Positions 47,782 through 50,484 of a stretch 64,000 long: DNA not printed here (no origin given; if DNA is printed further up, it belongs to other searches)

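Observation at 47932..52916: Glycyl-radical enzyme with a G-C-L-D thiyl loop, co-operonic with its activase and an acyl-CoA ligase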

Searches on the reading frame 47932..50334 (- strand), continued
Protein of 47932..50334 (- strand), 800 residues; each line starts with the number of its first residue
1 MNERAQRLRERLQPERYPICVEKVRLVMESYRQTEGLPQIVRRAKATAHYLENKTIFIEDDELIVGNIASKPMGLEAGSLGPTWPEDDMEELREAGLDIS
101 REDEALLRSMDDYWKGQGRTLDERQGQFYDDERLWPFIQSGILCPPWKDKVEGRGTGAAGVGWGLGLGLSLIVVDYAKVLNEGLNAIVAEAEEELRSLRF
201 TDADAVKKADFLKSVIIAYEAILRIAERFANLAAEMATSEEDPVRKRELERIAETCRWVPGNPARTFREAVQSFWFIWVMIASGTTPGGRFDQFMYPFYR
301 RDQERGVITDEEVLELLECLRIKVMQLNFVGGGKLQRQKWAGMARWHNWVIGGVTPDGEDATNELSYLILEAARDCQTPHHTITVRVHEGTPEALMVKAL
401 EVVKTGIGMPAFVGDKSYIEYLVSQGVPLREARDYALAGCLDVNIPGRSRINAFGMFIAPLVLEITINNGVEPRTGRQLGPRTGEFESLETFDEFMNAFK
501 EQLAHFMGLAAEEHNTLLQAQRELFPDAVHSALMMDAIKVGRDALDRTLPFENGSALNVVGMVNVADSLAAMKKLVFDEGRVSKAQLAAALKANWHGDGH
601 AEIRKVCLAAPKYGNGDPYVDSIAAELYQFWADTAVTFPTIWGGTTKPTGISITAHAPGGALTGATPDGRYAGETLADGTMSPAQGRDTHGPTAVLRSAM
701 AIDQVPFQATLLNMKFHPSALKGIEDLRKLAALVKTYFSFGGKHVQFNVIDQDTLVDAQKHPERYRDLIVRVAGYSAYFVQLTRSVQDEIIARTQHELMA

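Call 39: search_protein_families(library=pfam, proteins=[L020:4189-5568:+, L050:3870-5492:-, L019:2341-3474:+, L053:8653-9963:+, L052:13839-15125:+, L053:16698-17837:+, L051:13499-15061:+, L074:15385-16320:+, L066:14041-15144:+, L027:12316-13497:+])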
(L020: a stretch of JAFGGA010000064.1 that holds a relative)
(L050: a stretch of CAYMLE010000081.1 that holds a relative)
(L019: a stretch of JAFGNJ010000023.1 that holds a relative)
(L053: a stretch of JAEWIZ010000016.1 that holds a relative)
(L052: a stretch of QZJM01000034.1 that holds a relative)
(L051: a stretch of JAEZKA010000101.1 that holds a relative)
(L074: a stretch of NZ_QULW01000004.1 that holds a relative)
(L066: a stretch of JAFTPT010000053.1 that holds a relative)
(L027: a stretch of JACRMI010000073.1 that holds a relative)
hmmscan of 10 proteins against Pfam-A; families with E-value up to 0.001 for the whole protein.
L020:4189-5568:+ (459 aa): 2 families
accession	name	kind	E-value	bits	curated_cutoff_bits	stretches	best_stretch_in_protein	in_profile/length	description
PF03972.19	MmgE_PrpD_N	-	6.6e-62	209.3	32.1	1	7-246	3-238/244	MmgE/PrpD N-terminal domain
PF19305.4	MmgE_PrpD_C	-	1.4e-34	119.8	32.1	1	271-439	1-168/173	MmgE/PrpD C-terminal domain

L050:3870-5492:- (540 aa): 1 family
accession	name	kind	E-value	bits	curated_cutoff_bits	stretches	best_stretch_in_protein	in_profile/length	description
PF13556.12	HTH_30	-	5.9e-11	42.4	27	1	470-514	3-47/59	PucR C-terminal helix-turn-helix domain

L019:2341-3474:+ (377 aa): 1 family
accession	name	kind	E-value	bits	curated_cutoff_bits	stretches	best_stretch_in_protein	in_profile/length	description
PF09587.15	PGA_cap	-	1.4e-65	221.8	27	1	22-266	23-253/255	Bacterial capsule synthesis protein PGA_cap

L053:8653-9963:+ (436 aa): 3 families
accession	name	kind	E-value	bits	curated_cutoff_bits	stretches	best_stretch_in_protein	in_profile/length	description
PF07158.17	MatC_N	-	1.2e-30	106.9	23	1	11-153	5-148/149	Dicarboxylate carrier protein MatC N-terminus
PF03600.22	CitMHS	-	4.3e-15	56.1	31.9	1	27-376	8-335/336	Citrate transporter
PF00939.25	Na_sulph_symp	-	5.9e-08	32.6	27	1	234-427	271-462/472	Sodium:sulfate symporter transmembrane region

L052:13839-15125:+ (428 aa): 1 family
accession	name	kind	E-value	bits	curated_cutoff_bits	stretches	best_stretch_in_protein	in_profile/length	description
PF02515.22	CoA_transf_3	-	1.5e-107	360.3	23.3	1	29-404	1-366/366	CoA-transferase family III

L053:16698-17837:+ (379 aa): 5 families
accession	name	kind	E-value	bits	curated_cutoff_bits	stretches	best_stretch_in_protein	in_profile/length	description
PF00441.29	Acyl-CoA_dh_1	-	1.1e-54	185.1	22.4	1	228-375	1-148/150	Acyl-CoA dehydrogenase, C-terminal domain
PF02771.21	Acyl-CoA_dh_N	-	3.1e-32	111.7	22.9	1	4-117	1-113/113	Acyl-CoA dehydrogenase, N-terminal domain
PF02770.24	Acyl-CoA_dh_M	-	3.6e-26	91.6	33.3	1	121-216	1-97/97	Acyl-CoA dehydrogenase, middle domain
PF08028.16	Acyl-CoA_dh_2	-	6.3e-26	91.7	22.7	1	244-365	2-133/134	Acyl-CoA dehydrogenase, C-terminal domain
PF22924.1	ACOX_C_alpha1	-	4.9e-06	26.9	27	1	265-367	53-159/169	Acyl-CoA oxidase, C-alpha1 domain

L051:13499-15061:+ (520 aa): 2 families
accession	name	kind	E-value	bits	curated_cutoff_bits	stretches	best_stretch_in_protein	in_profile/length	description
PF01144.29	CoA_trans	-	3.4e-32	112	23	2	6-240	3-216/217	Coenzyme A transferase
PF16957.11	Mal_decarbox_Al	-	0.00014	20.7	25.4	1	169-243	138-206/546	Malonate decarboxylase, alpha subunit, transporter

L074:15385-16320:+ (311 aa): 1 family
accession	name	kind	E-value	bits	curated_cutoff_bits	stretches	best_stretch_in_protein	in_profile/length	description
PF13228.11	DUF4037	-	1.8e-32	112.5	22.1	1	126-226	1-101/101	Domain of unknown function (DUF4037)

L066:14041-15144:+ (367 aa): 1 family
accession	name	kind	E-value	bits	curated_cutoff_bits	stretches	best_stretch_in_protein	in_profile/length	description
PF01208.23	URO-D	-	0.00028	20.5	23.9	1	170-297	161-283/346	Uroporphyrinogen decarboxylase (URO-D)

L027:12316-13497:+ (393 aa): 1 family
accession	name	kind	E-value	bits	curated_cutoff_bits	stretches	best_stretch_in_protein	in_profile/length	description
PF00067.27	p450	-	6.5e-31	108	22.8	1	188-362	221-429/462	Cytochrome P450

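Call 43: search_protein_families(library=ncbifam, proteins=[window:47932-50334:-, L001:5882-7291:+, L001:12533-13666:+], max_evalue=0.00001)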
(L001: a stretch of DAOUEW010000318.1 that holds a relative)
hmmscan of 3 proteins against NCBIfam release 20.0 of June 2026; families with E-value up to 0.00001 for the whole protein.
window:47932-50334:- (800 aa): 12 families
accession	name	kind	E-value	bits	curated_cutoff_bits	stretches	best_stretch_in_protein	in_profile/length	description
TIGR01774.1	PFL2-3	subfamily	1.6e-179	598.8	678.2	1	1-798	2-786/786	formate C-acetyltransferase/glycerol dehydratase family glycyl radical enzyme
NF048011.1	SfplDhtHpsGDes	equivalog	2.5e-171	571.8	1000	2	173-797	187-820/821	(2S)-3-sulfopropanediol dehydratase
NF033718.1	indole_decarb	equivalog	6.9e-156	520.8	1100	1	175-797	220-867/868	indoleacetate decarboxylase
TIGR04394.1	choline_CutC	equivalog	5.7e-155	517.9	1050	1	2-795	2-785/789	choline trimethylamine-lyase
NF043068.1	glycl_HYPD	equivalog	1.4e-154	516.2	1100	2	177-797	160-783/784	trans-4-hydroxy-L-proline dehydratase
NF007437.0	PRK09983.1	equivalog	3.5e-142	475.1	1109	1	1-798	1-765/765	formate C-acetyltransferase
NF048009.1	SfplDhtHpfGKleb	equivalog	1.2e-138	463.6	1000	2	168-795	181-821/824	(2S)-3-sulfopropanediol dehydratase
NF033715.1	glycyl_HPDL_Lrg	equivalog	6.6e-122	408.1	1150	2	601-797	704-900/901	4-hydroxyphenylacetate decarboxylase large subunit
TIGR01255.1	pyr_form_ly_1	equivalog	2.8e-36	125.3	994.2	1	262-799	231-744/744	formate C-acetyltransferase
NF038360.1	rad_fix_GrcA3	exception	1.5e-23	82.6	158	1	729-799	8-78/78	autonomous glycyl radical cofactor GrcA3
NF008341.1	PRK11127.1-1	equivalog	1.9e-16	59.8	145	1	743-797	24-78/80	autonomous glycyl radical cofactor GrcA2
TIGR04365.1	spare_glycyl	equivalog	6.3e-12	45.9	170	1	740-797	67-124/126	autonomous glycyl radical cofactor GrcA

L001:5882-7291:+ (469 aa): 3 families
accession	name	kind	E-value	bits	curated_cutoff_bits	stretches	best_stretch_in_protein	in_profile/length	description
NF006943.0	PRK09425.1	equivalog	3.8e-10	39.1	575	1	34-462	32-469/480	bifunctional 2-methylcitrate dehydratase/aconitate hydratase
NF042438.1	PrpD_hiGCgrampos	equivalog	9.1e-09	34.4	950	1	19-254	21-254/499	2-methylcitrate dehydratase PrpD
TIGR02330.1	prpD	equivalog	6.1e-08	31.8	458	1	33-462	19-457/468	2-methylcitrate dehydratase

L001:12533-13666:+ (377 aa): 1 family
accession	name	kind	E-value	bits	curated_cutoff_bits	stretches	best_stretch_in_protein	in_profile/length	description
NF038314.1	epimerase_MslH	equivalog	3.9e-30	104.6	700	2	177-262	230-316/439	lasso peptide C-terminal Trp epimerase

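Call 44: search_protein_representatives(protein=window:47932-50334:-)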
Query: 800 residues. Proteins with E-value up to 0.001 (for the whole library): 9971; up to 1e-10: 5435; up to 1e-30: 2234. The best 150 are listed.
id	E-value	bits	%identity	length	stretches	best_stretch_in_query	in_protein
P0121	2.9e-290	981.6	57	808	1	3-795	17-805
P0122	5.0e-254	861.7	51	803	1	1-798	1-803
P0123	4.6e-228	775.9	50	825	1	1-796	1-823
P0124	5.7e-227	772.2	45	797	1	2-798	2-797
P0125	5.6e-226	769.0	45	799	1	2-797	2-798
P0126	9.2e-226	768.2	47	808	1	1-798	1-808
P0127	1.2e-224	764.6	46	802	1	1-797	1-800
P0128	2.0e-223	760.5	45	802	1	2-797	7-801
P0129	5.8e-220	749.1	49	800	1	2-797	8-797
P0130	4.3e-216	736.3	45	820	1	14-796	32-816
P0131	1.2e-214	731.5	45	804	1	1-796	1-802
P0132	3.4e-213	726.7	43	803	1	1-797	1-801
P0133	3.7e-208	710.0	53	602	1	198-798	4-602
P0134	1.4e-205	701.5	45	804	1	2-797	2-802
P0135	5.2e-202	689.7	43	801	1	1-797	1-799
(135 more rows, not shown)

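Call 49: search_solved_structures(query=L001:5882-7291:+, max_evalue=0.00001)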
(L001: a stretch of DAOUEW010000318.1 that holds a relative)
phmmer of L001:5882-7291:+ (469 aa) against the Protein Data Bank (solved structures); distinct sequences matched with E-value up to 0.00001: 10.
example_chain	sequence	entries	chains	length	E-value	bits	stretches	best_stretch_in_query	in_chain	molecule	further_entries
7bra_A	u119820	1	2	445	7.7e-40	140.4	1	32-455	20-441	Bacillus subtilis IRG1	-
7e9d_A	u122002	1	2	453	1.6e-38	136.1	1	31-456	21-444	IRG1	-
2hp0_A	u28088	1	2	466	3.3e-38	135.1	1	26-435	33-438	IDS-epimerase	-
2hp3_A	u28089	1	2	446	3.7e-38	134.9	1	29-435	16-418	IDS-epimerase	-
12vw_A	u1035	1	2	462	6.1e-28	101.2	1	35-466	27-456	Cis-aconitate decarboxylase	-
12vt_A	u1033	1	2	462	6.7e-28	101.1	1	35-466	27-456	Cis-aconitate decarboxylase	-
12ux_A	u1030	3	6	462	8.5e-28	100.8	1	35-466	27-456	Cis-aconitate decarboxylase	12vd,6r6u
12vq_A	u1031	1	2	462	1.3e-26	96.9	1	35-466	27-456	Cis-aconitate decarboxylase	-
7br9_A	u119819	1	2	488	1.2e-21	80.5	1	35-467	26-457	Cis-aconitate decarboxylase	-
6r6t_A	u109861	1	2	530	1.7e-21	80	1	35-467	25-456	Cis-aconitate decarboxylase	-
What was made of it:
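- The PrpD family also contains epimerases; IDS epimerase scores about as well as IRG1 (call 49).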

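Call 50: search_solved_structures(query=L001:12533-13666:+, max_evalue=0.001, show_alignments=1)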
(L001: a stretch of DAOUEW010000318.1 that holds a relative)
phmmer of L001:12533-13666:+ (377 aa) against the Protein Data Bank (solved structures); distinct sequences matched with E-value up to 0.001: 3.
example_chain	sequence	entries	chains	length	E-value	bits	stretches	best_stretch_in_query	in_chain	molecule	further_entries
8gqb_A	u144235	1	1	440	6.6e-24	87.9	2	27-169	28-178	Poly-gamma-glutamate synthesis protein (Capsule biosynthesis protein)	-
8gq9_A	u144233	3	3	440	7.9e-24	87.6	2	27-169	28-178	Poly-gamma-glutamate synthesis protein (Capsule biosynthesis protein)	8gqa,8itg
8ith_A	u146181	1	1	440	5.8e-23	84.8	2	27-169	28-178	Poly-gamma-glutamate synthesis protein (Capsule biosynthesis protein)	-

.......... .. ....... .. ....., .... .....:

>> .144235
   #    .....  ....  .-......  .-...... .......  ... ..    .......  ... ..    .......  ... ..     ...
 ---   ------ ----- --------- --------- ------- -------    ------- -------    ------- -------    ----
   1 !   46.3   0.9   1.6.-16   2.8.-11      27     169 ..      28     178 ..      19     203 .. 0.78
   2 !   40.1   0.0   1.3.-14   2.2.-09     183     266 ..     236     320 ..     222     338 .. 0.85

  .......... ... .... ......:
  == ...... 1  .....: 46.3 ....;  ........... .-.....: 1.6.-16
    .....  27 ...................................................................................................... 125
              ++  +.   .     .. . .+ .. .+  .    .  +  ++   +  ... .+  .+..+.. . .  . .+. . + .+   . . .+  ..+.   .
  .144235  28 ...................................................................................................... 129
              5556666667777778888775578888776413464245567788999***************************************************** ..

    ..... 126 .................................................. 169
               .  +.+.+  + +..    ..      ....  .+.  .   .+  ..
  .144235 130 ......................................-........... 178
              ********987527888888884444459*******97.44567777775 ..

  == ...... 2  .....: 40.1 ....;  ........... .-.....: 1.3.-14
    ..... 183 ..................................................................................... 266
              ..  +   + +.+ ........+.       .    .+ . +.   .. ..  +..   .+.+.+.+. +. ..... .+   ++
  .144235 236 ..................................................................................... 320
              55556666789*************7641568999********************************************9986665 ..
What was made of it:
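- Their nearest solved relatives are an iminodisuccinate epimerase and IRG1 (call 49), and the lasso-peptide C-terminal epimerase MslH (calls 43, 50).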
